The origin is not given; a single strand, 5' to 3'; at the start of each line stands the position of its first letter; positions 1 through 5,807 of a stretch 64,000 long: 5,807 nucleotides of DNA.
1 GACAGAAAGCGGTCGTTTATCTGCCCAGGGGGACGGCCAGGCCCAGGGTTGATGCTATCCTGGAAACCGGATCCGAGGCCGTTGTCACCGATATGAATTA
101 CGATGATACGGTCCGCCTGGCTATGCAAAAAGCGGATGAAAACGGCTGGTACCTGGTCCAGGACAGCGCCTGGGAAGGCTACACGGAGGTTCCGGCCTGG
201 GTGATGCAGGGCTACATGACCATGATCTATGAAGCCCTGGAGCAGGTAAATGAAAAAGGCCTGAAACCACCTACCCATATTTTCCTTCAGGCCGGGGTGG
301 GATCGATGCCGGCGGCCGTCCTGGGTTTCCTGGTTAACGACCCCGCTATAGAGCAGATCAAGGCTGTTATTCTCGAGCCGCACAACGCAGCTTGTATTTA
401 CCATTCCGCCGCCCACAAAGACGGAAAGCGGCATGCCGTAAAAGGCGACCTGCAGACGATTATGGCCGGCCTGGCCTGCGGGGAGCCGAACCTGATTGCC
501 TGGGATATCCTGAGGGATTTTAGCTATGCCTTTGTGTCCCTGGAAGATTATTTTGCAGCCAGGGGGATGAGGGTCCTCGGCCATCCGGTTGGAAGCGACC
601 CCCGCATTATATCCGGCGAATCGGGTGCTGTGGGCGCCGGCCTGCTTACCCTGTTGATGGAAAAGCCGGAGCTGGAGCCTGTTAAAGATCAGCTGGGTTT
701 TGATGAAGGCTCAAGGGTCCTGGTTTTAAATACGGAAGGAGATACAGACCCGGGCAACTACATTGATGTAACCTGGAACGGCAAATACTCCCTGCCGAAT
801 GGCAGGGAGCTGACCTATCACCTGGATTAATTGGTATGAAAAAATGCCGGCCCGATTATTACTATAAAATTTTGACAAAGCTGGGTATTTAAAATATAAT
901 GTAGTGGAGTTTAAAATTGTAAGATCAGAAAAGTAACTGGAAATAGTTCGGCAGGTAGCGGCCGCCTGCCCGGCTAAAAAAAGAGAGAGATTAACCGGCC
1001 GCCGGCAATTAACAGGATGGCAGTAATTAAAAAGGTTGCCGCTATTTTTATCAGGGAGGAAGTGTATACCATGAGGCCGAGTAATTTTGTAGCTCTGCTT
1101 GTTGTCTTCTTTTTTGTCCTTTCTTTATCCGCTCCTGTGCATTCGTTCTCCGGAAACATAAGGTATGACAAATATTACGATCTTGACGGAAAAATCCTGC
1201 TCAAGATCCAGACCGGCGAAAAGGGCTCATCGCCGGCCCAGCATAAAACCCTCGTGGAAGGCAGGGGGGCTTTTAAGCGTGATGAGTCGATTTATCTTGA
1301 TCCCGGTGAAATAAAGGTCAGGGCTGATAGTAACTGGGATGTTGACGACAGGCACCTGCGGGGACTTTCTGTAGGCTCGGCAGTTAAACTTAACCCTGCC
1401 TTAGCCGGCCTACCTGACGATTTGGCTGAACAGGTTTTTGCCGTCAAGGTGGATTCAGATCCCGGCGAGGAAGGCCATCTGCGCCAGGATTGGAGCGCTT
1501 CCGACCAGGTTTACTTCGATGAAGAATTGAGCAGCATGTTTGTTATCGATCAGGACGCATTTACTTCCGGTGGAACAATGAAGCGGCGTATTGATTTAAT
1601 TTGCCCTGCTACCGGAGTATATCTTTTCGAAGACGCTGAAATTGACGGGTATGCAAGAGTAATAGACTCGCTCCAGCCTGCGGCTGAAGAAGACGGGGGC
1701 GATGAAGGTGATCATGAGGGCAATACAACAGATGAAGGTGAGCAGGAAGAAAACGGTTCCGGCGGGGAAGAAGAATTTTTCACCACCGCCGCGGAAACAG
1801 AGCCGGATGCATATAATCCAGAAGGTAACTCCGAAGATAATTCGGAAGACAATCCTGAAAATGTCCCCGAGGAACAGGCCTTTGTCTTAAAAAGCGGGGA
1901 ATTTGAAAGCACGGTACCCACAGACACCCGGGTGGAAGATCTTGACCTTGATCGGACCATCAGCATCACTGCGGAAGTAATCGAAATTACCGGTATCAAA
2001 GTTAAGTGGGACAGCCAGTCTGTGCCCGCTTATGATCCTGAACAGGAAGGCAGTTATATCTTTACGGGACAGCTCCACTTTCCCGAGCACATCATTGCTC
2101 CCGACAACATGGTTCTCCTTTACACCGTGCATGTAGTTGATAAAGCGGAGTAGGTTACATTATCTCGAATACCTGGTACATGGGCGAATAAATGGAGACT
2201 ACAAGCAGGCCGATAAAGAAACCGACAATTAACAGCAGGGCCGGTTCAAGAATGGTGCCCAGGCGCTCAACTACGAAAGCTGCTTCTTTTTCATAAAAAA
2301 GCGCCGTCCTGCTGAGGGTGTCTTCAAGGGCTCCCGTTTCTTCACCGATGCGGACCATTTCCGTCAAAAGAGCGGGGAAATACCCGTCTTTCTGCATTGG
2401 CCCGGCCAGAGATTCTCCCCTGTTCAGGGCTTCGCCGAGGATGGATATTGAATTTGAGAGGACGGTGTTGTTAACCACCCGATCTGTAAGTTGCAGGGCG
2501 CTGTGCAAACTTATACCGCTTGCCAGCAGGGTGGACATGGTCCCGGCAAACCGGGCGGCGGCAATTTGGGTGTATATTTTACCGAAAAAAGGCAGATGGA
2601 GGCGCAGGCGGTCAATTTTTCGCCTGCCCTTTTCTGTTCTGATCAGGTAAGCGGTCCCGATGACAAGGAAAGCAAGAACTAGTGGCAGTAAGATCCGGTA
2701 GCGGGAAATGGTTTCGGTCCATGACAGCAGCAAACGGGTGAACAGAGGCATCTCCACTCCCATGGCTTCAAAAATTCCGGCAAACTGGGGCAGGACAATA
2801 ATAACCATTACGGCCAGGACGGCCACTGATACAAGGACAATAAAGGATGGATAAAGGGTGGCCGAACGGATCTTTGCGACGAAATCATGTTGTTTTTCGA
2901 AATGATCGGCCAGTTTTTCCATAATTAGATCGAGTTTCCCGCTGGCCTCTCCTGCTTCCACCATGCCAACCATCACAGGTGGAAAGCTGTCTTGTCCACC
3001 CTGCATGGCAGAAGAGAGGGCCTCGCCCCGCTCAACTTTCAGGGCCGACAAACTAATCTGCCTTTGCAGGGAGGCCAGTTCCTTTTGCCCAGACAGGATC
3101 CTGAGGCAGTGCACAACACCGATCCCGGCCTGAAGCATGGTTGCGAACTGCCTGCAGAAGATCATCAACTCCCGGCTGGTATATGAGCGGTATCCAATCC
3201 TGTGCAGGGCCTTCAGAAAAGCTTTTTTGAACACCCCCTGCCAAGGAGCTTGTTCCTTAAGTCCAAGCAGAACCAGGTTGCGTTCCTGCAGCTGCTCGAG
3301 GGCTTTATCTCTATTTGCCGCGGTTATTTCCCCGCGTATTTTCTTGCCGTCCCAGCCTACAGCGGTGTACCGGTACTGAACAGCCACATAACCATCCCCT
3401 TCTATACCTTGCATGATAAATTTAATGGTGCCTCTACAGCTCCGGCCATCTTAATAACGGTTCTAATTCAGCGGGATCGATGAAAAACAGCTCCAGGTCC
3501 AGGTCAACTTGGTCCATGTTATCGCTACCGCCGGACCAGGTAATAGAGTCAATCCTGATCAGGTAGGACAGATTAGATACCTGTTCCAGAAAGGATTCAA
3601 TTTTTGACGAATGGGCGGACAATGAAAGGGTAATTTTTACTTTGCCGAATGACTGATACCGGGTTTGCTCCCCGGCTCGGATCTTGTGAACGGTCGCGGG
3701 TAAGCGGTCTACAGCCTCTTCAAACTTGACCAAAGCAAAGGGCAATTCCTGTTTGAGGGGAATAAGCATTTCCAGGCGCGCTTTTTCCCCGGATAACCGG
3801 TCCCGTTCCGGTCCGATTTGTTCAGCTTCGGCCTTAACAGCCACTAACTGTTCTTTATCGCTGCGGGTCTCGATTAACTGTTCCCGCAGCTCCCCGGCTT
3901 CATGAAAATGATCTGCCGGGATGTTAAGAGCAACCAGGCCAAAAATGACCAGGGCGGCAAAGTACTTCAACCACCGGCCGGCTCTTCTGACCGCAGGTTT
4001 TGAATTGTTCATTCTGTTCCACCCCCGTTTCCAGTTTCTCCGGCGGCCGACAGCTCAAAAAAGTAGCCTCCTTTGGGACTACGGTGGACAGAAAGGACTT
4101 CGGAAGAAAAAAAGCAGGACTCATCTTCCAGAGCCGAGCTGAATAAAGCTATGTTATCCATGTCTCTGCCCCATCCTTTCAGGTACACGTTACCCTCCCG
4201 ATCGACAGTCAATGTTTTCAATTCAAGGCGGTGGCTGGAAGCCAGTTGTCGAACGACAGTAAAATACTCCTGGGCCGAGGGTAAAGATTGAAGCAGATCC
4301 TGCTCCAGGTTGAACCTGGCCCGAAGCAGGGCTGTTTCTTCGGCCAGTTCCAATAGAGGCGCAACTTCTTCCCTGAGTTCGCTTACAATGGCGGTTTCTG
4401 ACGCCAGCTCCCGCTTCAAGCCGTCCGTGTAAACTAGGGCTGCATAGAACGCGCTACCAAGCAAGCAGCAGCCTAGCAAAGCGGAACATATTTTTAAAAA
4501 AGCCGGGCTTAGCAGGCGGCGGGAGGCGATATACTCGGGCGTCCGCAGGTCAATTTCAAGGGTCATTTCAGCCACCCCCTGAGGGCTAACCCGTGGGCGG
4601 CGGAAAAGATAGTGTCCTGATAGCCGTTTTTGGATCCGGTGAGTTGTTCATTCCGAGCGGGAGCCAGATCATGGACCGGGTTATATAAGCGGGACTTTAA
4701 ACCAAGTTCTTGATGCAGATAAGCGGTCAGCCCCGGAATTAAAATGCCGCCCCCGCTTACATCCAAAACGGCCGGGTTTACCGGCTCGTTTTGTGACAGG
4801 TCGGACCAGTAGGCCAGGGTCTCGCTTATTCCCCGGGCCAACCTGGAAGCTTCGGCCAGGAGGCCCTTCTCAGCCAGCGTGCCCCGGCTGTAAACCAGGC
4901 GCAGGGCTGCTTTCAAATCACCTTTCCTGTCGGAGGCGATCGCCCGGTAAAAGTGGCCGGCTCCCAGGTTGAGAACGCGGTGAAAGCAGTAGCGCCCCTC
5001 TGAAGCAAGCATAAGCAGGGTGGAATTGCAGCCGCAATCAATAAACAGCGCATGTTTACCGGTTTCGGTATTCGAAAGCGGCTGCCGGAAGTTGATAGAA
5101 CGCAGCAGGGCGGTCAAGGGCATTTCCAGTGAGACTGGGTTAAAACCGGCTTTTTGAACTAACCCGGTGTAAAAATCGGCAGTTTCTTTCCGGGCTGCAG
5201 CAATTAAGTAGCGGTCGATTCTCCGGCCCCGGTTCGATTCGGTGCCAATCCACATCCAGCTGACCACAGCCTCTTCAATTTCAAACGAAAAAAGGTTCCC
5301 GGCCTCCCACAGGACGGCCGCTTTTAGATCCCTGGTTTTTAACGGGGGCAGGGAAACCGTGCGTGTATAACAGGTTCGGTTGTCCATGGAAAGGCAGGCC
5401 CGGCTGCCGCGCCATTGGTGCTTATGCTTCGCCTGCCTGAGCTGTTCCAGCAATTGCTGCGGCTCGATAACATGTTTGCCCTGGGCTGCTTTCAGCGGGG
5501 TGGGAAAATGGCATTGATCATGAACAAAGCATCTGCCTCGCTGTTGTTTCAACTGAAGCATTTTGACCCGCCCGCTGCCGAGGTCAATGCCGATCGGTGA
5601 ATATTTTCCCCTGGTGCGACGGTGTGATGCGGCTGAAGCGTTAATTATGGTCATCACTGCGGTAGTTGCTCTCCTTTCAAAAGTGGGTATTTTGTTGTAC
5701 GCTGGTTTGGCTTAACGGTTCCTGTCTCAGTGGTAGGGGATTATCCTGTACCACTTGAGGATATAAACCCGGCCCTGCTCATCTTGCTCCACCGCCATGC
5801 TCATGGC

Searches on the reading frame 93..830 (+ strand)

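Call 61: search_protein_families(library=pfam, proteins=[window:93-830:+], max_evalue=0.00001)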
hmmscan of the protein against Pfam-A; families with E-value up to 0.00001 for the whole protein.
window:93-830:+ (245 aa): 1 family
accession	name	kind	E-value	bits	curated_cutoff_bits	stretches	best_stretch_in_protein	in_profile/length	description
PF00291.31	PALP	-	2.6e-19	70.1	35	1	2-196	110-285/295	Pyridoxal-phosphate dependent enzyme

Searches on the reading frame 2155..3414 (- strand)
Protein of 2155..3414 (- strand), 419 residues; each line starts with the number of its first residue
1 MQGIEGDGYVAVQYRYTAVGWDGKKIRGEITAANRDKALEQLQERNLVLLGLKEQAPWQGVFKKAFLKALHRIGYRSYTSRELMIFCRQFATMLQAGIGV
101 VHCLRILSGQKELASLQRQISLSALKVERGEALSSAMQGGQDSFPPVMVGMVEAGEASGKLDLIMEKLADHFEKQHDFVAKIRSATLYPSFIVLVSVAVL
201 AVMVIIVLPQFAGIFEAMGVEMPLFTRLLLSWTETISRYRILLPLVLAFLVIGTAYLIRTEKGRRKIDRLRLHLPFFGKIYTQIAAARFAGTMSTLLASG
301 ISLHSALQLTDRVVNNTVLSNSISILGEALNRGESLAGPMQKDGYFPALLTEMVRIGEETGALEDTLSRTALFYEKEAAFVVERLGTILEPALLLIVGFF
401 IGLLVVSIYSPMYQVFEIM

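Call 61: search_protein_families(library=pfam, proteins=[window:2155-3414:-], max_evalue=0.00001)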
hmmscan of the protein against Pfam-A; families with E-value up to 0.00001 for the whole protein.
window:2155-3414:- (419 aa): 1 family
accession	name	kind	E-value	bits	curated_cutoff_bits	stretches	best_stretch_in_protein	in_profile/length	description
PF00482.28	T2SSF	-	3e-52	176.3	25.2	2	86-209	1-125/125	Type II secretion system (T2SS), protein F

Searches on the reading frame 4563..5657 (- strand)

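Call 61: search_protein_families(library=pfam, proteins=[window:4563-5657:-], max_evalue=0.00001)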
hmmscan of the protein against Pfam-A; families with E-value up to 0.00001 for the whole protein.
window:4563-5657:- (364 aa): 1 family
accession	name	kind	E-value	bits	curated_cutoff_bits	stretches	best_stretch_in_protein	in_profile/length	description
PF11104.14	PilM_2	-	6.6e-26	91.5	27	1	23-361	1-339/340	Type IV pilus assembly protein PilM;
